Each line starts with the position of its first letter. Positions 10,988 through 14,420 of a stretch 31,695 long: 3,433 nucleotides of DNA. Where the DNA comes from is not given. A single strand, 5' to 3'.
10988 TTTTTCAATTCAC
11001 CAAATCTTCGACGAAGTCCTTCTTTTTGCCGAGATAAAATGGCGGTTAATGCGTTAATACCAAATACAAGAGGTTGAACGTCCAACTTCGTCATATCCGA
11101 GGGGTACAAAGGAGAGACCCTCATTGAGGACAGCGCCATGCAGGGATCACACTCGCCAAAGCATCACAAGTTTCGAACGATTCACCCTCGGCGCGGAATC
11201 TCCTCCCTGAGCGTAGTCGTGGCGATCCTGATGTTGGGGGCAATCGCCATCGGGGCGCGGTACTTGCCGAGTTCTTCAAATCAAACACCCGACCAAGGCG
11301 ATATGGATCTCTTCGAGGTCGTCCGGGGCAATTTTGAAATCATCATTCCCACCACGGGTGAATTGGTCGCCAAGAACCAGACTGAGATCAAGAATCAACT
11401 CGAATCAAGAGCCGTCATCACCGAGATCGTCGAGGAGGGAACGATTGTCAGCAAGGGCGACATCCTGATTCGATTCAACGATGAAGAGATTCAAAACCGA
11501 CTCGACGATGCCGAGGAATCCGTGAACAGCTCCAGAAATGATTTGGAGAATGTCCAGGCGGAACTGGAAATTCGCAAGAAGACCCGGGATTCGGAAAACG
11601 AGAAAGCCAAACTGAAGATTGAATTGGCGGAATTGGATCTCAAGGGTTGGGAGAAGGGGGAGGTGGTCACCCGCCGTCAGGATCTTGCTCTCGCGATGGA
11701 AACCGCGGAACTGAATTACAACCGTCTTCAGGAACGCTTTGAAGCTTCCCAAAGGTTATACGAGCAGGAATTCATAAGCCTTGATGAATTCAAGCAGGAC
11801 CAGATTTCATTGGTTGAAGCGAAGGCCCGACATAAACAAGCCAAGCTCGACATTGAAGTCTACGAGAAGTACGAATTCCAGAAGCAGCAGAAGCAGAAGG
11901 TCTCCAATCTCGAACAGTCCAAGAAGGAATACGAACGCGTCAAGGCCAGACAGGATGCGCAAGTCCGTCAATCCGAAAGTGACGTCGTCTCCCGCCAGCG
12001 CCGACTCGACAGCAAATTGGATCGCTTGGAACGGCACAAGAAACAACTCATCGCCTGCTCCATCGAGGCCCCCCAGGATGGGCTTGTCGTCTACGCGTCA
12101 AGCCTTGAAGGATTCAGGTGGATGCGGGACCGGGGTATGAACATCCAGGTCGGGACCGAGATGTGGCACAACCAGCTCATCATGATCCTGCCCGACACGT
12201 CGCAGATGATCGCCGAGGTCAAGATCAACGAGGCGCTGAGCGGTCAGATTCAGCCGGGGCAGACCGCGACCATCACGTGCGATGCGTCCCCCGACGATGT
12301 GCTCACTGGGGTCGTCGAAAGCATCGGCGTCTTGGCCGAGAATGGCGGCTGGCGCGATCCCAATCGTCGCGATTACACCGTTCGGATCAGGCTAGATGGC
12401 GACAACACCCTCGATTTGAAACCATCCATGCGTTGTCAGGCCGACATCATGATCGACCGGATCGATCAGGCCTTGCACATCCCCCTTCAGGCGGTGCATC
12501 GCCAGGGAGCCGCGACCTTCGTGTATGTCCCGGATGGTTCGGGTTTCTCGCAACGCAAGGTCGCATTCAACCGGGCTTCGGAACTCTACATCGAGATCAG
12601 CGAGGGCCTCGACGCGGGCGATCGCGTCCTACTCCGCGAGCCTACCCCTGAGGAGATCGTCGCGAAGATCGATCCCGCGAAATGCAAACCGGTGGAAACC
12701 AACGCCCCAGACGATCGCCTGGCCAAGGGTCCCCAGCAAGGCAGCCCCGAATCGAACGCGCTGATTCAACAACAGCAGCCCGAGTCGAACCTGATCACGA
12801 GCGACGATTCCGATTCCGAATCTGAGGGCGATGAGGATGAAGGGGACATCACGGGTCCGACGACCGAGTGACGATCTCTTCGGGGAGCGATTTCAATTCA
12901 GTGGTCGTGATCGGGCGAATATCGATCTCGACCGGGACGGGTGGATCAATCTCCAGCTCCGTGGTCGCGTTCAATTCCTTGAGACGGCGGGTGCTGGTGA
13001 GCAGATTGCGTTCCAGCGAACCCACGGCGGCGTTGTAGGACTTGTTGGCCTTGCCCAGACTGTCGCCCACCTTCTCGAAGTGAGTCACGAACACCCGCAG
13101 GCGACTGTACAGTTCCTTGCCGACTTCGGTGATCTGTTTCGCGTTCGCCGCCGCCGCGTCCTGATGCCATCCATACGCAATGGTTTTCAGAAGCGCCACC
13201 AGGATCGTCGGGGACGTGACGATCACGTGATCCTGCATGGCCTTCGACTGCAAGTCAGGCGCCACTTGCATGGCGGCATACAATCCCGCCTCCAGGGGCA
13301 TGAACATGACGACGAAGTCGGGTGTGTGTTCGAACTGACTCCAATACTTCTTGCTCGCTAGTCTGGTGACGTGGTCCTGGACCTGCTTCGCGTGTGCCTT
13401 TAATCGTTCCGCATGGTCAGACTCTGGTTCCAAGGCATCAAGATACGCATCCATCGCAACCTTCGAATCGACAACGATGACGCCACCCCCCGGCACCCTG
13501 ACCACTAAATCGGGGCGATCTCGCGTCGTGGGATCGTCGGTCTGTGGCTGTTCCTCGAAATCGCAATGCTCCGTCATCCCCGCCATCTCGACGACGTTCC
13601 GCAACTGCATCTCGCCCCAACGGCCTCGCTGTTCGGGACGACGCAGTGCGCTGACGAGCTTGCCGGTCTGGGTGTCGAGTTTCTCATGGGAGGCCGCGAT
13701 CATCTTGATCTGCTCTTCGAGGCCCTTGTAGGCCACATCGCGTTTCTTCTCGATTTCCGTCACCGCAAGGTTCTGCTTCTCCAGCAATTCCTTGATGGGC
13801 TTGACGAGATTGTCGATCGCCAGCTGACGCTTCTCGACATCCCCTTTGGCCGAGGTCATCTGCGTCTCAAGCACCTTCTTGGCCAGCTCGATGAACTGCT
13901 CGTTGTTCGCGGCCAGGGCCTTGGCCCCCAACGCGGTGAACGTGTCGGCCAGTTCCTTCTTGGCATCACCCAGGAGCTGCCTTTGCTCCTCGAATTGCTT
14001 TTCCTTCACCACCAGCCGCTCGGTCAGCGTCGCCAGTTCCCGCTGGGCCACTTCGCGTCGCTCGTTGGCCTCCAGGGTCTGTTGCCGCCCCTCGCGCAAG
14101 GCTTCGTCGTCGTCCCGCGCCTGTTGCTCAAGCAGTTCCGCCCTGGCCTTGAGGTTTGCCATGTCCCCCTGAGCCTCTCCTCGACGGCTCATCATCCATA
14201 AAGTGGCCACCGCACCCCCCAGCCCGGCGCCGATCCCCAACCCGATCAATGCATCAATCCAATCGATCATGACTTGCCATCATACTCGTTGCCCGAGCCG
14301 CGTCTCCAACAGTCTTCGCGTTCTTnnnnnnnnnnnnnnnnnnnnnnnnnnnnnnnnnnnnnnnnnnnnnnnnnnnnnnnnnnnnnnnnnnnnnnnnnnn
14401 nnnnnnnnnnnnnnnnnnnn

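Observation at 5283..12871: TolC with three tandem paralogous adaptors and no inner-membrane pump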

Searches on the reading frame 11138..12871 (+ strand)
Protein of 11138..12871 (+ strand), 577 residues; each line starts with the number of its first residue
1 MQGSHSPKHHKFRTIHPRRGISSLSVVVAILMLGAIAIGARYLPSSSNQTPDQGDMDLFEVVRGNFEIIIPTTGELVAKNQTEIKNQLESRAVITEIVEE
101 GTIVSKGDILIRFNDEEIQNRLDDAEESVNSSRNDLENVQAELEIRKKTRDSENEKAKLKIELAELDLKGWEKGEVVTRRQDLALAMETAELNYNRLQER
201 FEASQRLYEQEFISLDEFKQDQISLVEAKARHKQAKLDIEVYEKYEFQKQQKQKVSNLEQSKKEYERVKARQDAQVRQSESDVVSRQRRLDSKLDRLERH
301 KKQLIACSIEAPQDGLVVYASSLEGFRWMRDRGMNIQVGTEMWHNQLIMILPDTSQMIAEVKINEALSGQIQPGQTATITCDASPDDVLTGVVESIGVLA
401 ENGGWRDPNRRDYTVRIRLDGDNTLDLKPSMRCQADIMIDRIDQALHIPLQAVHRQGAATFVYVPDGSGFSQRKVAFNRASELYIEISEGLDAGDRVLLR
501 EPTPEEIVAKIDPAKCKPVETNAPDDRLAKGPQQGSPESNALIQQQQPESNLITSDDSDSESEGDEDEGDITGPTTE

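Call 3: search_protein_families(library=pfam, proteins=[window:11138-12871:+], max_evalue=0.01)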
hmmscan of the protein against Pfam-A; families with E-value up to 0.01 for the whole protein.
window:11138-12871:+ (577 aa): 4 families
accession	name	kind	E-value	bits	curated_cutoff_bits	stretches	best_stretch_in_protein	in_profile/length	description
PF16576.10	HlyD_D23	-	5.6e-09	36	30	1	257-431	55-212/214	Barrel-sandwich domain of CusB or HlyD membrane-fusion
PF13437.12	HlyD_3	-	1.3e-08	35.9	22.2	1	309-429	2-105/106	HlyD family secretion protein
PF00529.27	CusB_dom_1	-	0.0025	18.5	26.5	0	336-497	2-87/89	Cation efflux system protein CusB domain 1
PF02321.23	OEP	-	0.0046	17.2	22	1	188-241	124-177/187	Outer membrane efflux protein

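Call 4: search_protein_families(library=ncbifam, proteins=[window:11138-12871:+], max_evalue=0.01)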
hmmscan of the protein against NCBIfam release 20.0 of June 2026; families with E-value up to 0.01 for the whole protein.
window:11138-12871:+ (577 aa): 9 families
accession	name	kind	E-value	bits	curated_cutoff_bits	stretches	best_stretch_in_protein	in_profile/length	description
TIGR01730.1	RND_mfp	subfamily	7.7e-27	94.1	94.9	2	236-499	56-307/322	efflux RND transporter periplasmic adaptor subunit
TIGR00999.1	8a0102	subfamily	1.1e-21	77.1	319.3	2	248-498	26-263/271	CzcB/NccB family metal efflux transporter periplasmic adaptor subunit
NF008606.0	PRK11578.1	equivalog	1.1e-15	57.7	342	2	219-506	102-369/371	macrolide transporter subunit MacA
TIGR01843.1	type_I_hlyD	subfamily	3.5e-13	49.3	208.65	1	64-438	25-397/422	HlyD family type I secretion periplasmic adaptor subunit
TIGR00998.1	8a0101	subfamily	2.3e-10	39.9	390.8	1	77-397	38-282/334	EmrA/EmrK family multidrug efflux transporter periplasmic adaptor subunit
TIGR02971.1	heterocyst_DevB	subfamily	6.4e-08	32.4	129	1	97-437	31-325/327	ABC exporter membrane fusion protein, DevB family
NF007785.0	PRK10476.1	equivalog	3.1e-07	29.6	376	1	185-398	86-286/347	multidrug transporter subunit MdtN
NF002939.0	PRK03598.1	equivalog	0.00047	19.4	393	0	97-142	59-104/332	secretion protein HlyD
NF033138.2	RND-peri-MexC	equivalog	0.00061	19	625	0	429-514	285-372/375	MexC family multidrug efflux RND transporter periplasmic adaptor subunit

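Call 16: find_homologous_proteins(query=window:11138-12871:+, max_evalue=1e-10)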
Query window:11138-12871:+ (577 aa): 912 proteins with E <= 1e-10 among 8000 candidates; the best 120 are listed.
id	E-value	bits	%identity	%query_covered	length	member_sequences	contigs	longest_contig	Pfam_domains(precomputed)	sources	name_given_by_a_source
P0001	2.0e-207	708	64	89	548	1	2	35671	PF25989.1,PF25967.1,PF25975.1,PF25954.1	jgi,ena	jgi:HlyD family secretion protein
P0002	9.9e-195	666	57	94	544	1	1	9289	PF25989.1,PF25990.1,PF25975.1,PF25954.1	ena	-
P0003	4.2e-191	654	61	86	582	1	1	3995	PF25989.1,PF25990.1,PF25975.1,PF25954.1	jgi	-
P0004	1.0e-190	653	60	86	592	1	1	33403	PF25989.1,PF25990.1,PF25975.1,PF25954.1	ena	-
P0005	4.5e-188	644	58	89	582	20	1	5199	PF25989.1,PF25990.1,PF25975.1,PF25954.1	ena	-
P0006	5.6e-179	614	56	91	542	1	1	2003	PF25990.1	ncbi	-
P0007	6.3e-178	611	54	95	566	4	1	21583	PF25989.1,PF25990.1,PF25975.1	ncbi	-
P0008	3.3e-177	608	56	89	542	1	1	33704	PF25990.1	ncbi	-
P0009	2.9e-175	602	55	89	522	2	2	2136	PF25990.1,PF25954.1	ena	-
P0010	6.0e-175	601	56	89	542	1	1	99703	PF25989.1,PF25990.1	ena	-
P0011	1.4e-174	600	56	89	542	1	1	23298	PF25990.1,PF25975.1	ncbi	-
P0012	1.5e-174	600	56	89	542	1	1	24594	PF25990.1,PF25975.1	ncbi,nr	ncbi:MAG: HlyD family efflux transporter periplasmic adaptor subunit [Planctomycetes bacterium]|nr:H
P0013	1.5e-174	600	57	89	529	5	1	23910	PF25990.1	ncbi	-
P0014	1.7e-174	599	56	89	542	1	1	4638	PF25990.1,PF25975.1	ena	-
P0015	1.9e-174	599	56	89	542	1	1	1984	PF25990.1,PF25975.1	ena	-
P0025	2.0e-162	560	52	90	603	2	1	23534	PF25989.1,PF25990.1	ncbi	ncbi:MAG: efflux RND transporter periplasmic adaptor subunit [Planctomycetota bacterium]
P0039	7.5e-155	535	51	87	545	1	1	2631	PF25989.1,PF25975.1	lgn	-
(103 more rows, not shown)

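Call 18: find_encoding_contigs(protein=P0001, flank=10000, max_places=3)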
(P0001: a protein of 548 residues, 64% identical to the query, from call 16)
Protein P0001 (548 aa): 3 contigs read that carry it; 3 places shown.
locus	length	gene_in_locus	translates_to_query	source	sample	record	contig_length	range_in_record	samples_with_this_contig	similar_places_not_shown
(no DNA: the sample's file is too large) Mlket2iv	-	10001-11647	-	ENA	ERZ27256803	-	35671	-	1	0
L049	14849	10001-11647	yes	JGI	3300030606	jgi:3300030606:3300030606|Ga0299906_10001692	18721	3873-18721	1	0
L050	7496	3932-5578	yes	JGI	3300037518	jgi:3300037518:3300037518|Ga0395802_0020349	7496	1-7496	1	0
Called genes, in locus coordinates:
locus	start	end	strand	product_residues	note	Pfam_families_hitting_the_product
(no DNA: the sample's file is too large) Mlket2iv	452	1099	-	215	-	PF14681:UPRTase, PF00156:Pribosyltran (faint)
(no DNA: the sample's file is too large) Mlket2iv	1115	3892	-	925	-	PF01301:Glyco_hydro_35, PF02449:Glyco_hydro_42 (faint), PF13364:BetaGal_ABD2 (weak), PF21467:BetaGal_gal-bd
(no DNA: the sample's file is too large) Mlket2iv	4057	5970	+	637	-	PF02321:OEP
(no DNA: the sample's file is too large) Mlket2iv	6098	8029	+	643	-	-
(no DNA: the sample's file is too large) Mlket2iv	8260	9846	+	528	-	PF25990:Beta-barrel_YknX (weak), PF25975:CzcB_C (weak), PF25989:YknX_C (faint)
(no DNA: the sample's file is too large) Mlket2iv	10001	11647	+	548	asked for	PF25967:RND-MFP_C (faint), PF25954:Beta-barrel_RND_2 (weak), PF25975:CzcB_C (weak), PF25989:YknX_C (weak)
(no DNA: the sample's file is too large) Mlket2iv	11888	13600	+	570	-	PF25967:RND-MFP_C (faint), PF25975:CzcB_C, PF25989:YknX_C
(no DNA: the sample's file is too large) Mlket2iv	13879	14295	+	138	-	-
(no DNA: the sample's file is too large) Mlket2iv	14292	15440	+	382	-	PF01139:RtcB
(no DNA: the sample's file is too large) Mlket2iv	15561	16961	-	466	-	PF02646:RmuC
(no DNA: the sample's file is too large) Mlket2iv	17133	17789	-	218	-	PF02441:Flavoprotein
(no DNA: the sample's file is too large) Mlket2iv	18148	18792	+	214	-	-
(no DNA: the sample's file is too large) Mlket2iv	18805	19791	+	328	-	PF01073:3Beta_HSD, PF01370:Epimerase, PF02719:Polysacc_synt_2, PF04321:RmlD_sub_bind, PF16363:GDP_Man_Dehyd, PF13460:NAD_binding_10 (weak), PF07993:NAD_binding_4 (weak)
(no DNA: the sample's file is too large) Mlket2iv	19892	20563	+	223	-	-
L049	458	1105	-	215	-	PF14681:UPRTase, PF00156:Pribosyltran (faint)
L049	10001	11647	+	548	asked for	PF25967:RND-MFP_C (faint), PF25954:Beta-barrel_RND_2 (weak), PF25975:CzcB_C (weak), PF25989:YknX_C (weak)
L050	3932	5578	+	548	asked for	PF25967:RND-MFP_C (faint), PF25954:Beta-barrel_RND_2 (weak), PF25975:CzcB_C (weak), PF25989:YknX_C (weak)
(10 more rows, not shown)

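Call 79: find_encoding_contigs(protein=P0025, flank=6000, max_places=2)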
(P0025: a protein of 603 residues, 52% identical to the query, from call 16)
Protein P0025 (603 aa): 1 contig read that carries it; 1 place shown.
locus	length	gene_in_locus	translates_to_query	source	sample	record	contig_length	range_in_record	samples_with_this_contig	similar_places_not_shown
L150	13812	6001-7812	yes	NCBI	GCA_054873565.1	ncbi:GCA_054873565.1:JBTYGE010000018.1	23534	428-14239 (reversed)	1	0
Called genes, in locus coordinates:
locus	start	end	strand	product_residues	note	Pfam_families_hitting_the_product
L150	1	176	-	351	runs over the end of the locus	PF01555:N6_N4_Mtase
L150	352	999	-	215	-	PF14681:UPRTase, PF00156:Pribosyltran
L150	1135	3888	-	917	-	PF01301:Glyco_hydro_35, PF02449:Glyco_hydro_42 (weak), PF21467:BetaGal_gal-bd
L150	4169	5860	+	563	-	PF02321:OEP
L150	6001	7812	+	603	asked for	PF25990:Beta-barrel_YknX (weak), PF25989:YknX_C (weak)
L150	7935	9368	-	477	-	PF04108:ATG17_like (weak), PF02646:RmuC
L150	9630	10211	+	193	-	PF04542:Sigma70_r2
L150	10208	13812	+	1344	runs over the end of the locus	PF08487:VIT, PF13757:VIT_2, PF00092:VWA (weak), PF13519:VWA_2, PF13768:VWA_3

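Call 80: find_encoding_contigs(protein=P0002, flank=6000, max_places=2)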
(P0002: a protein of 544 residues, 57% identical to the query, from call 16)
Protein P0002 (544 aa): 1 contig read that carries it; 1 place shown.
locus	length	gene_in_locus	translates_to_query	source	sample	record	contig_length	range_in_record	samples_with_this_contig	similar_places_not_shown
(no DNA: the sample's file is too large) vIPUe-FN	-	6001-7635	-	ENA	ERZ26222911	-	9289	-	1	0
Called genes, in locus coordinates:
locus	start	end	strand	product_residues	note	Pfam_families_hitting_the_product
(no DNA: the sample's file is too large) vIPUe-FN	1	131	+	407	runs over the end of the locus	-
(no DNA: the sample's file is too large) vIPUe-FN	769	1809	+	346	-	PF02321:OEP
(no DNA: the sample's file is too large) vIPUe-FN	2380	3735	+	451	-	-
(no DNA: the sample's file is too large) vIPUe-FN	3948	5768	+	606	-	-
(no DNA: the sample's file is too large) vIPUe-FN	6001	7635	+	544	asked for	PF25954:Beta-barrel_RND_2 (weak), PF25990:Beta-barrel_YknX (weak), PF25989:YknX_C (weak), PF25975:CzcB_C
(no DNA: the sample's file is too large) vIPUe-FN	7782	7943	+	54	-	?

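Call 81: find_encoding_contigs(protein=P0039, flank=6000, max_places=2)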
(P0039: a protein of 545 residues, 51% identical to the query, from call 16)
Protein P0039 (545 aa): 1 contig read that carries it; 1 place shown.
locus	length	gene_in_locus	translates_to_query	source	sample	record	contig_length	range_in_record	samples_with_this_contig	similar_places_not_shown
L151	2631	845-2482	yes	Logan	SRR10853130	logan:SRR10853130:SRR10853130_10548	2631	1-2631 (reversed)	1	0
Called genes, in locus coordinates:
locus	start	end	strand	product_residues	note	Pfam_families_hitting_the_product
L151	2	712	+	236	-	?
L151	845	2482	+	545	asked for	PF25975:CzcB_C (weak), PF25989:YknX_C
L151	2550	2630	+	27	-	?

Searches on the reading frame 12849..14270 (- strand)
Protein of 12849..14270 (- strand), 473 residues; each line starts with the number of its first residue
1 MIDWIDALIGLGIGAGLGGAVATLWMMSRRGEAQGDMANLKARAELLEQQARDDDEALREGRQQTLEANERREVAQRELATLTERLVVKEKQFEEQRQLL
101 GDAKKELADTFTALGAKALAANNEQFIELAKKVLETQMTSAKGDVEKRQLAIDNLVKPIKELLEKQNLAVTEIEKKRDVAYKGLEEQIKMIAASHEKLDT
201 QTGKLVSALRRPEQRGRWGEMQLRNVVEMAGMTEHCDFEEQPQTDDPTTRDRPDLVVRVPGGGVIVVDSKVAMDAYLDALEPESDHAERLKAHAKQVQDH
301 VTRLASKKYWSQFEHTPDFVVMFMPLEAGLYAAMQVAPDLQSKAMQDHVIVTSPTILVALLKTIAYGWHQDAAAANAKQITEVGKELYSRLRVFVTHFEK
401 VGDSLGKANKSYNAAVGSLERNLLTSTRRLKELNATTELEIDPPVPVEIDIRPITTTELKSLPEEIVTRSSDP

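Call 3: search_protein_families(library=pfam, proteins=[window:12849-14270:-], max_evalue=0.01)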
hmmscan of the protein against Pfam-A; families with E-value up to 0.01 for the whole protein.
window:12849-14270:- (473 aa): 1 family
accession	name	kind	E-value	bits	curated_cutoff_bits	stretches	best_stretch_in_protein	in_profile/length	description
PF02646.22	RmuC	-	3.8e-92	308.9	26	1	152-438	3-289/291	RmuC family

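Call 4: search_protein_families(library=ncbifam, proteins=[window:12849-14270:-], max_evalue=0.01)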
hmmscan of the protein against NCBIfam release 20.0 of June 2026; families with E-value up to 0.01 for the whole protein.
window:12849-14270:- (473 aa): 3 families
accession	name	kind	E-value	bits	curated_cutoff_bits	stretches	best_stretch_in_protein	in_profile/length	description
NF007686.0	PRK10361.1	equivalog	3.9e-41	141.2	810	1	41-445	29-439/475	DNA recombination protein RmuC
TIGR02168.1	SMC_prok_B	equivalog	0.0013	16.5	567.35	1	32-244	753-961/1181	chromosome segregation protein SMC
TIGR02169.1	SMC_prok_A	equivalog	0.009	13.7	729.4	0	29-217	711-900/1165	chromosome segregation protein SMC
